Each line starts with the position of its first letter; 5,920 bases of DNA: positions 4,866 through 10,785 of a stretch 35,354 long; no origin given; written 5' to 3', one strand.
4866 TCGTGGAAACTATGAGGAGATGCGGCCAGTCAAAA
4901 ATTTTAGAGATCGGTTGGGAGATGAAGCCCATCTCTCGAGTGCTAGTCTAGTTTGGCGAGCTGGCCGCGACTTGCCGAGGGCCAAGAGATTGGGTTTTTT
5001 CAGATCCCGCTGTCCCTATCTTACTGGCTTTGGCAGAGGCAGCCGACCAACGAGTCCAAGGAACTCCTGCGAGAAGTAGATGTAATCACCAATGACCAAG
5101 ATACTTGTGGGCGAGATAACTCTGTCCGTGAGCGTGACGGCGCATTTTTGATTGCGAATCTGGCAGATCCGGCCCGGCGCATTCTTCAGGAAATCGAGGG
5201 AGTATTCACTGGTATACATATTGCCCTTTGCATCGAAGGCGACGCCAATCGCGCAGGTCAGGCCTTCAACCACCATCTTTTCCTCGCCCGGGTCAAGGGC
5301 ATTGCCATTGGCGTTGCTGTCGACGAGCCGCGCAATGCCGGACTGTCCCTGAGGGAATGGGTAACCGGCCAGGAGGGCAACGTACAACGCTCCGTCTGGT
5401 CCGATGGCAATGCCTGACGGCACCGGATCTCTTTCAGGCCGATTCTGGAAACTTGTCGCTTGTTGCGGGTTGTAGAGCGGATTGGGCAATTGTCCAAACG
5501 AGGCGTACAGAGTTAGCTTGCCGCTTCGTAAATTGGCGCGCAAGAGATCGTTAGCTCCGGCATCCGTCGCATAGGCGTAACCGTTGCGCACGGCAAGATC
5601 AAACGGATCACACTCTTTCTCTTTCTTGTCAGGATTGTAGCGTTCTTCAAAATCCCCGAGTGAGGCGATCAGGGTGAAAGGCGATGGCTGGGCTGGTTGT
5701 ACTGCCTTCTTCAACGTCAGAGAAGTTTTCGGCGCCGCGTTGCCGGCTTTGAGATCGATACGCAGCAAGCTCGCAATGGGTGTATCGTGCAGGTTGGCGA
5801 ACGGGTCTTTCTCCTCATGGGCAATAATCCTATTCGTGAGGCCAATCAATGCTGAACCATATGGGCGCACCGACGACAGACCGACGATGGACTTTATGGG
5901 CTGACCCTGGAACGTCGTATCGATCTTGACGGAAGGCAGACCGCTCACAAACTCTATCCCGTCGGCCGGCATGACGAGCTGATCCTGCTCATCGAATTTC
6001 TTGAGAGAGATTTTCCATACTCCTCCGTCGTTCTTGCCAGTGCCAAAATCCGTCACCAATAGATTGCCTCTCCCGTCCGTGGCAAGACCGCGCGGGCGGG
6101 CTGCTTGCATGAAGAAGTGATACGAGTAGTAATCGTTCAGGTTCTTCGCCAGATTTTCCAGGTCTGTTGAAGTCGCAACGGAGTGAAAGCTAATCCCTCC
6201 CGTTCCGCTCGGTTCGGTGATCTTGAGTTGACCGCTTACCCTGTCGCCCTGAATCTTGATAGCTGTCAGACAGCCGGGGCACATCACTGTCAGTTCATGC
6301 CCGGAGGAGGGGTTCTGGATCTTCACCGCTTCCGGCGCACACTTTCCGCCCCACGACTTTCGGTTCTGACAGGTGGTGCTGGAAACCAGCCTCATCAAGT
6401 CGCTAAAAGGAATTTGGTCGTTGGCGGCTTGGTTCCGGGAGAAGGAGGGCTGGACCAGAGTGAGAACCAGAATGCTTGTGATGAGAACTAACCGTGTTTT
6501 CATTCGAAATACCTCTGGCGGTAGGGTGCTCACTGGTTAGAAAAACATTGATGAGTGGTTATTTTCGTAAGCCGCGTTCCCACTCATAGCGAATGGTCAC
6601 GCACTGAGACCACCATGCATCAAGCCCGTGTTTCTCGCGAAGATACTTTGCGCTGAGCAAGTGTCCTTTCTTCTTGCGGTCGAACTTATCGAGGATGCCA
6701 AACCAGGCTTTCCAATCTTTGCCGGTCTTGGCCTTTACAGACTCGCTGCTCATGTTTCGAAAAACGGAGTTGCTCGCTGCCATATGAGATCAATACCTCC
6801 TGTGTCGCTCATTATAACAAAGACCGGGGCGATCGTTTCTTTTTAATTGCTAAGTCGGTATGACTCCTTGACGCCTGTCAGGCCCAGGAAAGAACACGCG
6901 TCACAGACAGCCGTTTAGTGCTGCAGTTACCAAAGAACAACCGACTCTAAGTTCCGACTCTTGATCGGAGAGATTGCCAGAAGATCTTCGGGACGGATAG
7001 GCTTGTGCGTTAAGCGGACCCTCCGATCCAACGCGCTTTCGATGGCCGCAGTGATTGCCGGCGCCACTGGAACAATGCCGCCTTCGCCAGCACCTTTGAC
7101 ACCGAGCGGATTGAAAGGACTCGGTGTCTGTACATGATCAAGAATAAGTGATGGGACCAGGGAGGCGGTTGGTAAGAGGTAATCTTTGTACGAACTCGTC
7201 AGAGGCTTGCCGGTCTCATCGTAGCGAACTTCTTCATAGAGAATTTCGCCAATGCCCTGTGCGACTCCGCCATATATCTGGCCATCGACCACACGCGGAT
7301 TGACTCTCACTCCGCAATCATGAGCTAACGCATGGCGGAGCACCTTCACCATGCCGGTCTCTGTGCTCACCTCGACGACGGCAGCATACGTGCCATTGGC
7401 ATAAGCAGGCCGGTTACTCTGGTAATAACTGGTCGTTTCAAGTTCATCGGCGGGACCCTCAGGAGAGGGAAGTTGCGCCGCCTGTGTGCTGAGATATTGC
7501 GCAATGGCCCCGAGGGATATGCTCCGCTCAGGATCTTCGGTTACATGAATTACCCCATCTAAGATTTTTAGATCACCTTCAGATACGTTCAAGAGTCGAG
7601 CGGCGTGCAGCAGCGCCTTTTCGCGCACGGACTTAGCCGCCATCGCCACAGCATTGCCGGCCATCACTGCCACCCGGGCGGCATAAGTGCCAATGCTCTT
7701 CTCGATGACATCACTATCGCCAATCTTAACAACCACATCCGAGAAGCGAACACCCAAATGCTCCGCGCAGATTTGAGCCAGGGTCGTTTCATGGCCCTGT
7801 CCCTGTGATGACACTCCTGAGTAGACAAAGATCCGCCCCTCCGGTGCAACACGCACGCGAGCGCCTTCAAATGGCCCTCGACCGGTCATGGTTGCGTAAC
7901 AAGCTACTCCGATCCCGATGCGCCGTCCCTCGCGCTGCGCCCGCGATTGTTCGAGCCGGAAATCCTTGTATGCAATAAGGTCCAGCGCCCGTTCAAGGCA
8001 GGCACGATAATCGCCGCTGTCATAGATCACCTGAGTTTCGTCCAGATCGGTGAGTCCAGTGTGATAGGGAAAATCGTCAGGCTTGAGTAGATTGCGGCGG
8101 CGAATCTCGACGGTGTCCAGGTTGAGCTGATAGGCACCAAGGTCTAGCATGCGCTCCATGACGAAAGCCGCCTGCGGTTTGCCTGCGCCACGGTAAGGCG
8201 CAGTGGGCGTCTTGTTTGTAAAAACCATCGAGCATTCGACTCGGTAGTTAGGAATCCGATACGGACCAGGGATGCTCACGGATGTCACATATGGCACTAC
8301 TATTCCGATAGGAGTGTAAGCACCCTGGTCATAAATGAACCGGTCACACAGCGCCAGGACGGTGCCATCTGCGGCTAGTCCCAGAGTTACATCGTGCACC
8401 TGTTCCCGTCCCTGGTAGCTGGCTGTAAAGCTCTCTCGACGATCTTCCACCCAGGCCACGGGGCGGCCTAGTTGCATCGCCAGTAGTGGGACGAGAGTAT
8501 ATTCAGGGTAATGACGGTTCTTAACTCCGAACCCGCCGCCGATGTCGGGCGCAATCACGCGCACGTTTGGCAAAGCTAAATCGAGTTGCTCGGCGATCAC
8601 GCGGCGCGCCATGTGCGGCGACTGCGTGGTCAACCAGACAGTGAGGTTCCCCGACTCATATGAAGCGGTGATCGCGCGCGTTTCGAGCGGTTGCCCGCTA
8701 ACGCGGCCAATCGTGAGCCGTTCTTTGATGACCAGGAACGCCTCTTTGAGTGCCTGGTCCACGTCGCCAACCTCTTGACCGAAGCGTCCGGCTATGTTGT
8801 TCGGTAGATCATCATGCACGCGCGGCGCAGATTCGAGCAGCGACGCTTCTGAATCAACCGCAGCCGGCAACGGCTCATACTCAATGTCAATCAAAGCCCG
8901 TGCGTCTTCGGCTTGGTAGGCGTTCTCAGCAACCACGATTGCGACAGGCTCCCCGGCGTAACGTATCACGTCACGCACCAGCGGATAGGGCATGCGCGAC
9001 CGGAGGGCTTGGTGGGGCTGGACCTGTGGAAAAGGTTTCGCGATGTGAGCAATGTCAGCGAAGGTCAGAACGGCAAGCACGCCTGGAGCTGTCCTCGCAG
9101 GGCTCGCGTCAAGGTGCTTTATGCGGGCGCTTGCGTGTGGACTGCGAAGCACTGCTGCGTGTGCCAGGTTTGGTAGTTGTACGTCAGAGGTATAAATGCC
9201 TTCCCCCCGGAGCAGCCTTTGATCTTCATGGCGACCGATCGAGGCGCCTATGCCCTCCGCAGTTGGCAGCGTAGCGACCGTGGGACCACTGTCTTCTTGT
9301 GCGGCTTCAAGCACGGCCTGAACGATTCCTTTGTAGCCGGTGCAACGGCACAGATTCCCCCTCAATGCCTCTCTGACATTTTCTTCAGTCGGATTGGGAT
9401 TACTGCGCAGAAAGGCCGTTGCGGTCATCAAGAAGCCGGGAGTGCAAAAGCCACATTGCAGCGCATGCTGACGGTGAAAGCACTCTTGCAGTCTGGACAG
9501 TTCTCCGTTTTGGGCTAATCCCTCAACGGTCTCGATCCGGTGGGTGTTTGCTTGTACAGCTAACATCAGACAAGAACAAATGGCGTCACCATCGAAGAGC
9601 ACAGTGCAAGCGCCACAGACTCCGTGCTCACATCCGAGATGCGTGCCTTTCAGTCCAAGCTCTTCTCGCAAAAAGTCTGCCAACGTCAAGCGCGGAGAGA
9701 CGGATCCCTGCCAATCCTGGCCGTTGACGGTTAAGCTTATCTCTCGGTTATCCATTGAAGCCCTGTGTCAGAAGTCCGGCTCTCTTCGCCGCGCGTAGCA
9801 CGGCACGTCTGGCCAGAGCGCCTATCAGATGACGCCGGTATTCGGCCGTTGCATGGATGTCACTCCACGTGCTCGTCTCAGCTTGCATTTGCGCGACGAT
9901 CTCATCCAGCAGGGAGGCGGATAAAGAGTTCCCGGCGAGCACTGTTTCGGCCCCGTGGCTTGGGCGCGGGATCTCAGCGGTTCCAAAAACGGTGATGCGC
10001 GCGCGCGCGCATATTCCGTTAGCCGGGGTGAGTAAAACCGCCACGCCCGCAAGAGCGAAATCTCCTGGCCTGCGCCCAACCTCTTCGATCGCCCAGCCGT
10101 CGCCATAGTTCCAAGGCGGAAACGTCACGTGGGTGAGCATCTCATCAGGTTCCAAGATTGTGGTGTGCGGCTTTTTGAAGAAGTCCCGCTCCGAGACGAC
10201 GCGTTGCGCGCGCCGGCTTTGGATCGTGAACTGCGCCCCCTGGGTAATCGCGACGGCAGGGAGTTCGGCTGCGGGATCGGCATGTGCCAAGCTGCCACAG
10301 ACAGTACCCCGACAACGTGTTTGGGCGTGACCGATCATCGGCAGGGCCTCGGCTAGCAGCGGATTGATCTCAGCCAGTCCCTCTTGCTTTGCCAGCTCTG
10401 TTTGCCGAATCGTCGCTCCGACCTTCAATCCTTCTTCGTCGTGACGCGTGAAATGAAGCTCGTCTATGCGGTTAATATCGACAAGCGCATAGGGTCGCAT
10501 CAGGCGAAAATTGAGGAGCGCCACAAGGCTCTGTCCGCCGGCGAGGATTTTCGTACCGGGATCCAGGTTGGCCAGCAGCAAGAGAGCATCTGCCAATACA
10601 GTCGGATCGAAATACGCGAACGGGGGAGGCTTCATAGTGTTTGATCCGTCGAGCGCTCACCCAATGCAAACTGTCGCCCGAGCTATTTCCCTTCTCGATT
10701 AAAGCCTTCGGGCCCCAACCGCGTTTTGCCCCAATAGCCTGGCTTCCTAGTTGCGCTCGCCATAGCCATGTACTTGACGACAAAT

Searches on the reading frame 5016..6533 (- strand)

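Call 51: search_protein_families(library=pfam, proteins=[window:5016-6533:-], max_evalue=0.001)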
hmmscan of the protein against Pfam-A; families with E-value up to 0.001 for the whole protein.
window:5016-6533:- (505 aa): 1 family
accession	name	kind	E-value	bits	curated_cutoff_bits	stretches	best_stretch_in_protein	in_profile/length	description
PF01436.27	NHL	-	1.2e-05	25.5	20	0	146-165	3-22/28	NHL repeat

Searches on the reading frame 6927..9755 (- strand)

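Call 51: search_protein_families(library=pfam, proteins=[window:6927-9755:-], max_evalue=0.001)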
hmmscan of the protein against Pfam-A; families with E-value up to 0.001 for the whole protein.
window:6927-9755:- (942 aa): 5 families
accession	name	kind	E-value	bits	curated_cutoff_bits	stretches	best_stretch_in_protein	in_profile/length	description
PF02738.23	MoCoBD_1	-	4.5e-77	258.9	27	1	313-556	1-244/244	Molybdopterin cofactor-binding domain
PF20256.3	MoCoBD_2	-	8.1e-76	255.6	27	1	590-868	2-283/283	Molybdopterin cofactor-binding domain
PF01799.25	Fer2_2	-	5.4e-31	107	30.3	1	76-148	1-74/75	[2Fe-2S] binding domain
PF01315.27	Ald_Xan_dh_C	-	1.6e-27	96.4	31.3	1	184-297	2-110/110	Aldehyde oxidase and xanthine dehydrogenase, a/b hammerhead domain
PF00111.32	Fer2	-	4e-06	27.1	21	1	9-57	2-51/77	2Fe-2S iron-sulfur cluster binding domain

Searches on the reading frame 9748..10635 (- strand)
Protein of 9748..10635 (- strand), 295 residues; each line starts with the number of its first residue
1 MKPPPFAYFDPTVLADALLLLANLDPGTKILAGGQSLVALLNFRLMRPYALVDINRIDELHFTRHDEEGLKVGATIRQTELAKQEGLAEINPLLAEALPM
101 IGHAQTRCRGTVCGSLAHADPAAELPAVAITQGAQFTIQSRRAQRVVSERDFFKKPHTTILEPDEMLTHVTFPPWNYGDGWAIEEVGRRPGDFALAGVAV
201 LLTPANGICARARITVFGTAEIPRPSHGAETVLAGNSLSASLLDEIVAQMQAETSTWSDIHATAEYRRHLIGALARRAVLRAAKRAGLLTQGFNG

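Call 51: search_protein_families(library=pfam, proteins=[window:9748-10635:-], max_evalue=0.001)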
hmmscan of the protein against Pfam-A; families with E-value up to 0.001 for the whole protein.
window:9748-10635:- (295 aa): 2 families
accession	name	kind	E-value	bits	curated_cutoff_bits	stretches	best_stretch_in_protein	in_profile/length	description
PF00941.27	FAD_binding_5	-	7.9e-41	140.1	27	1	5-175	2-170/170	FAD binding domain in molybdopterin dehydrogenase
PF03450.22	CO_deh_flav_C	-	1.7e-19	70.3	25.5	1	182-281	2-101/102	CO dehydrogenase flavoprotein C-terminal domain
